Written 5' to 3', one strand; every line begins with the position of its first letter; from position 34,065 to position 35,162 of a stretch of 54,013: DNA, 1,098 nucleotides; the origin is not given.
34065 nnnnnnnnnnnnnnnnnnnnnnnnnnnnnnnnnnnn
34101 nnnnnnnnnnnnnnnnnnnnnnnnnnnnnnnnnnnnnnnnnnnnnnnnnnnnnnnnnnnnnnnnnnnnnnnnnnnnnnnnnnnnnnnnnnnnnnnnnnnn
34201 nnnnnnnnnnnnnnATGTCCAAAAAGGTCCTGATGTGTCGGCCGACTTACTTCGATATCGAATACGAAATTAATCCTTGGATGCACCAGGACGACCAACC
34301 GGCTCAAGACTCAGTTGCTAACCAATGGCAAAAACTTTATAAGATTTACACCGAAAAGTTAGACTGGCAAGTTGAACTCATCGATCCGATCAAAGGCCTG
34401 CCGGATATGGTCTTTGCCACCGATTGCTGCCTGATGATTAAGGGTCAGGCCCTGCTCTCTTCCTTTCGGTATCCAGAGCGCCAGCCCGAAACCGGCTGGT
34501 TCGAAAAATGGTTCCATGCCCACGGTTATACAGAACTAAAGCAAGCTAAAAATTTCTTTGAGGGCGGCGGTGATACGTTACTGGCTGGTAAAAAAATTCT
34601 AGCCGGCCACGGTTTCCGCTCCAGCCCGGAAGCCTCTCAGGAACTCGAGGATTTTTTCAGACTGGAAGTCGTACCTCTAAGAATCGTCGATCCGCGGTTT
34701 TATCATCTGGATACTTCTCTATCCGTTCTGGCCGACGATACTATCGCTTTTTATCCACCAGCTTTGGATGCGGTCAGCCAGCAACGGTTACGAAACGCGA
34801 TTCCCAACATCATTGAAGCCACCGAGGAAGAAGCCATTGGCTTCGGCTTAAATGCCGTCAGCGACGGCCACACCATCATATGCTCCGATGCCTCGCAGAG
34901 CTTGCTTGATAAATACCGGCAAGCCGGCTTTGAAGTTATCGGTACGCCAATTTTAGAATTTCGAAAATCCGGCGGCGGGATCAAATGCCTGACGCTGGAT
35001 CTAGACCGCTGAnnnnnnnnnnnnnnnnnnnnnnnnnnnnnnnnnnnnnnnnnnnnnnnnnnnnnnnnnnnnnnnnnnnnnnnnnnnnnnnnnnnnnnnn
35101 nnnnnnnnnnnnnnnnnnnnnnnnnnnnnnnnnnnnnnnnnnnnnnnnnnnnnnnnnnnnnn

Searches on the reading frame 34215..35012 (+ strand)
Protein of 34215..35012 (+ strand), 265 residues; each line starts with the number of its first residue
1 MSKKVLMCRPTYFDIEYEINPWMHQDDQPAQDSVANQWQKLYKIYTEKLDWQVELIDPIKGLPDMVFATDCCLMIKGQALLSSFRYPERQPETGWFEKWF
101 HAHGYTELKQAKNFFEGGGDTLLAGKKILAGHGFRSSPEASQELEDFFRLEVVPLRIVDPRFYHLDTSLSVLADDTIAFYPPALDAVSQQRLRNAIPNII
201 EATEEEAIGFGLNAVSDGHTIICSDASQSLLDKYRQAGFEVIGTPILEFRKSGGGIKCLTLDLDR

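Call 12: search_protein_families(library=pfam, proteins=[window:34215-35012:+], max_evalue=1)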
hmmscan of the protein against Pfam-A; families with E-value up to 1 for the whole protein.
window:34215-35012:+ (265 aa): 2 families
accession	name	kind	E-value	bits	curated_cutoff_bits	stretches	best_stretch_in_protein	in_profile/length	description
PF19420.4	DDAH_eukar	-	2.5e-09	37.2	23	1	25-262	19-289/291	N,N dimethylarginine dimethylhydrolase, eukaryotic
PF02274.22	ADI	-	5.1e-09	36.1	22.8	1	49-188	111-265/377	Arginine deiminase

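Call 20: find_related_loci(query=window:34215-35012:+, collection=genome_contigs, flank=4000)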
Query window:34215-35012:+ (265 aa) in genome_contigs; peptide patterns used: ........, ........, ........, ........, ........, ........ (x = any residue, [..] = any of these).
134 stretches matched a pattern, but none encodes a relative of the query by tblastn (E <= 1e-3).

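Call 22: find_encoding_contigs(protein=window:34215-35012:+, flank=5000, max_places=10)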
Protein window:34215-35012:+ (265 aa): no gene with exactly this product is on record in the collection.

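Call 28: find_related_loci(query=window:34215-35012:+, collection=metagenome_contigs, flank=3000)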
Query window:34215-35012:+ (265 aa) in metagenome_contigs; peptide patterns used: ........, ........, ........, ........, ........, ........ (x = any residue, [..] = any of these).
190 stretches matched a pattern; 7 encode a relative of the query (tblastn E <= 1e-3); 7 distinct loci.
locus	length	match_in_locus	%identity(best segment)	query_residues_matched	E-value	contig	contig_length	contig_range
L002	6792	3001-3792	84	1-264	1e-157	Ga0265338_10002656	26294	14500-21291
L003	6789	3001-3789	70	1-263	2e-127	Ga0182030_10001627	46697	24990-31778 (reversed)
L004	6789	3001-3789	72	1-263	3e-137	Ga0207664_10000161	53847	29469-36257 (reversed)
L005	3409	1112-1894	68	2-263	3e-123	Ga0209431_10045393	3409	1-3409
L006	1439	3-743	68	17-263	6e-125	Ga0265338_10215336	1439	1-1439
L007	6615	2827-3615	62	1-264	4e-115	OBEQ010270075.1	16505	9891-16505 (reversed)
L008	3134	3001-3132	89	1-44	3e-23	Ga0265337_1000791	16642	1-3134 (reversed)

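Call 72: search_protein_families(library=phrogs, proteins=[L004:2386-2829:+, L008:2373-2795:+], max_evalue=0.1)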
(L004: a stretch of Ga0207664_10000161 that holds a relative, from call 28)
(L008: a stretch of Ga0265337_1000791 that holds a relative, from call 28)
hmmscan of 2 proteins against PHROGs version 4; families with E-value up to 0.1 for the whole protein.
L004:2386-2829:+ (148 aa): 0 families

L008:2373-2795:+ (141 aa): 0 families

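Call 73: search_protein_families(library=pfam, proteins=[L004:2386-2829:+, L008:2373-2795:+, L007:2353-2700:-], max_evalue=0.1)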
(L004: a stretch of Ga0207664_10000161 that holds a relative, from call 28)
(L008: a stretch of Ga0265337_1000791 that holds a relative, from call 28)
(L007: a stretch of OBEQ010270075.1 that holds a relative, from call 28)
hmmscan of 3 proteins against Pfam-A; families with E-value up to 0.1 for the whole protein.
L004:2386-2829:+ (148 aa): 0 families

L008:2373-2795:+ (141 aa): 0 families

L007:2353-2700:- (115 aa): 0 families

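Call 105: search_protein_families(library=padloc, proteins=[L004:2386-2829:+, L008:2373-2795:+], max_evalue=0.1)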
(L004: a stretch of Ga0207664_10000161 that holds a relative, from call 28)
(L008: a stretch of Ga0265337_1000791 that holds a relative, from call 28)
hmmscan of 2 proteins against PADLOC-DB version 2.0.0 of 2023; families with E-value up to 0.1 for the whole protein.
L004:2386-2829:+ (148 aa): 0 families

L008:2373-2795:+ (141 aa): 0 families

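Call 106: search_protein_families(library=ncbifam, proteins=[L004:2386-2829:+, L008:2373-2795:+, window:34215-35009:+], max_evalue=0.1)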
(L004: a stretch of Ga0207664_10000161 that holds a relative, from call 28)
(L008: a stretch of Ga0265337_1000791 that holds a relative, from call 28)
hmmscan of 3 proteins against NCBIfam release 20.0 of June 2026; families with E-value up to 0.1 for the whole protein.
L004:2386-2829:+ (148 aa): 0 families

L008:2373-2795:+ (141 aa): 0 families

window:34215-35009:+ (265 aa): 7 families
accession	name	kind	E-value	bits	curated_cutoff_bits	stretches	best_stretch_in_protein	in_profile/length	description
NF045659.1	DiMArgaseDdahMtb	equivalog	1.4e-93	313.1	300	1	2-263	23-283/283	dimethylargininase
NF052232.1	Arg_dihydro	equivalog_domain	1.4e-67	227.8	450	1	3-261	3-265/266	arginine dihydrolase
NF052231.1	bifunc_ArgZ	exception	6.8e-66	222.8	1025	1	4-263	6-269/696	bifunctional arginine dihydrolase/ornithine cyclodeaminase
NF045660.1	DiMthArgaseDdahStm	equivalog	6e-21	75.4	340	1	32-261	27-247/249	dimethylargininase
NF045658.1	DiMArgaseDdah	equivalog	4.5e-09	36.5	450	1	28-261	25-252/254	dimethylargininase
NF002381.0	PRK01388.1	subfamily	5.2e-09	35.5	414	1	56-201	150-306/405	arginine deiminase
TIGR01078.1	arcA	equivalog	5.4e-08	32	489.1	1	55-194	148-299/408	arginine deiminase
